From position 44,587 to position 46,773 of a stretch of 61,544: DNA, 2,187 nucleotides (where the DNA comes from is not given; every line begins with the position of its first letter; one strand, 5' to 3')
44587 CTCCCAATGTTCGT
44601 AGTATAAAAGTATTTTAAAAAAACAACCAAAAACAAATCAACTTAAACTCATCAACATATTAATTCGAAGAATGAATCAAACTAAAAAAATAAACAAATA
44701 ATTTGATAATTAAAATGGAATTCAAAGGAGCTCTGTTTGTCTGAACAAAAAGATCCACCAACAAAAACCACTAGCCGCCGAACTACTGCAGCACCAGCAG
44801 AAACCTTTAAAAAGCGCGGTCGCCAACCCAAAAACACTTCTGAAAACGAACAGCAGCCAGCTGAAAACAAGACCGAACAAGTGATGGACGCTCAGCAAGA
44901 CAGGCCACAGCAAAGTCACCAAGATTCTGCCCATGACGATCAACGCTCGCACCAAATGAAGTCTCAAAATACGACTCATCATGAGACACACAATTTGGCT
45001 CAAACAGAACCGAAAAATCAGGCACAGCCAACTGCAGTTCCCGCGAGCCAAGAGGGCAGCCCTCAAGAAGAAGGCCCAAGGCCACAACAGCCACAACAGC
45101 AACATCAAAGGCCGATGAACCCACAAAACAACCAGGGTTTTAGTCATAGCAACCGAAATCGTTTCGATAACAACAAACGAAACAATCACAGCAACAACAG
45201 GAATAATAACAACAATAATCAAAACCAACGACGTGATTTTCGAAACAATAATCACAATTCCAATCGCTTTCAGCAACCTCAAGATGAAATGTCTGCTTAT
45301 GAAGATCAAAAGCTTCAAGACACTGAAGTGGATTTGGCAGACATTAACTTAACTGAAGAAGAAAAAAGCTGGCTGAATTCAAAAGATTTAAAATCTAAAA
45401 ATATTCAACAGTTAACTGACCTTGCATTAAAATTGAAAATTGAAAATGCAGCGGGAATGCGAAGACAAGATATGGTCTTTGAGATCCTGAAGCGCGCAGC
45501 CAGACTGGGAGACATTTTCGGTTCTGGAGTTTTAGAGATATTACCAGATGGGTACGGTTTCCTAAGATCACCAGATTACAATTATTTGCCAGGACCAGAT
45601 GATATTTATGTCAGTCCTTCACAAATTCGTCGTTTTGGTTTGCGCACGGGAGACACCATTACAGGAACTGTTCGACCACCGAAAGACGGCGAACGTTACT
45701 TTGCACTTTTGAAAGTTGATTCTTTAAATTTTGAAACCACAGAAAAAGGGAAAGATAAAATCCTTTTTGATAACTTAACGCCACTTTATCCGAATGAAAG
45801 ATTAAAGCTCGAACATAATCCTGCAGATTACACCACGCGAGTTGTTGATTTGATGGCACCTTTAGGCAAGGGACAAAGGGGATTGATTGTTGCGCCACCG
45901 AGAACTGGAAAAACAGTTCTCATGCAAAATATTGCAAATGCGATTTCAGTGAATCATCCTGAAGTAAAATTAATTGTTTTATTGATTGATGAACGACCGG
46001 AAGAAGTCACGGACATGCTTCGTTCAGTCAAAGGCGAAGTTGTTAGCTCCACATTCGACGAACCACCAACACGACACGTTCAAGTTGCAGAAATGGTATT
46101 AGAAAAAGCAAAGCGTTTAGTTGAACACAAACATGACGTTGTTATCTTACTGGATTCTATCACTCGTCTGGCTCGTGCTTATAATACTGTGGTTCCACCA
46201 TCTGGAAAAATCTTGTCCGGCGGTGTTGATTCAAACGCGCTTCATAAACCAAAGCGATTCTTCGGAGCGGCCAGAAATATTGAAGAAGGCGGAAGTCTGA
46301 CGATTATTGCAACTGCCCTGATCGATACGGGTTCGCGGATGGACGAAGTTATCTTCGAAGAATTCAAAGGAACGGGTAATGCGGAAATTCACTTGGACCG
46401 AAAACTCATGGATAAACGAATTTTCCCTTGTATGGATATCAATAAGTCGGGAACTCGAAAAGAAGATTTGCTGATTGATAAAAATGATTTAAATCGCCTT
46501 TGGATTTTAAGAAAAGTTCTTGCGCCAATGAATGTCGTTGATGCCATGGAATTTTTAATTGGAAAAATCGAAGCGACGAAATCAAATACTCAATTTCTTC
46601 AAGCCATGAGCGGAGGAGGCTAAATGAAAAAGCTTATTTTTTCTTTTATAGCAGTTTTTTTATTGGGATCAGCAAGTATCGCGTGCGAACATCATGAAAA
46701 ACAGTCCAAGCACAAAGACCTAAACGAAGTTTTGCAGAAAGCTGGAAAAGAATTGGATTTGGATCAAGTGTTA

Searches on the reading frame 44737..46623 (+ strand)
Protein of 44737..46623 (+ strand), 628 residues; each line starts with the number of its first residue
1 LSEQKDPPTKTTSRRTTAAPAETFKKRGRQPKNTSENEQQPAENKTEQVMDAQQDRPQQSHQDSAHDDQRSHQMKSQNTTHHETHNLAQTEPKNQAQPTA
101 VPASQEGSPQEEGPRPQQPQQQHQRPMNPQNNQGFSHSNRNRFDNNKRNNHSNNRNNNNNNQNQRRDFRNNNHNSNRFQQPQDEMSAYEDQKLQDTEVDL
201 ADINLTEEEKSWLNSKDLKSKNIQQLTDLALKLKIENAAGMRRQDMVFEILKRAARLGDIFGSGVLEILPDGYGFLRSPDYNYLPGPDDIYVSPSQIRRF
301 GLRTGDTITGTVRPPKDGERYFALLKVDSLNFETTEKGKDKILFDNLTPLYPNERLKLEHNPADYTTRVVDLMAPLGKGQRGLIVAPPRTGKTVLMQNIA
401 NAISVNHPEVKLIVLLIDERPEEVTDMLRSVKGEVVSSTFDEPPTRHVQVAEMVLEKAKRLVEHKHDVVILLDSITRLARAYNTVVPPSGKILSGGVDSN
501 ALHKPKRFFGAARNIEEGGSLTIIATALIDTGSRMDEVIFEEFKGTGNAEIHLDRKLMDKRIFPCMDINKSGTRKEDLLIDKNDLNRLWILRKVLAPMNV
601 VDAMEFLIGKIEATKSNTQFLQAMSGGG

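Call 45: search_protein_families(library=pfam, proteins=[window:44737-46623:+], max_evalue=0.00001)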
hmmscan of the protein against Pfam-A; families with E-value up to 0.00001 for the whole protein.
window:44737-46623:+ (628 aa): 3 families
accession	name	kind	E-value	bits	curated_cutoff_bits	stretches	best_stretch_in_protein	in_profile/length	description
PF07497.18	Rho_RNA_bind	-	2.6e-34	117.3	27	1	263-335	2-72/73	Rho termination factor, RNA-binding domain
PF00006.31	ATP-synt_ab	-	1.6e-27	97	29.5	1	367-571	2-211/213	ATP synthase alpha/beta family, nucleotide-binding domain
PF07498.18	Rho_N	-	3.7e-13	49.7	24.9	1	217-256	1-40/43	Rho termination factor, N-terminal domain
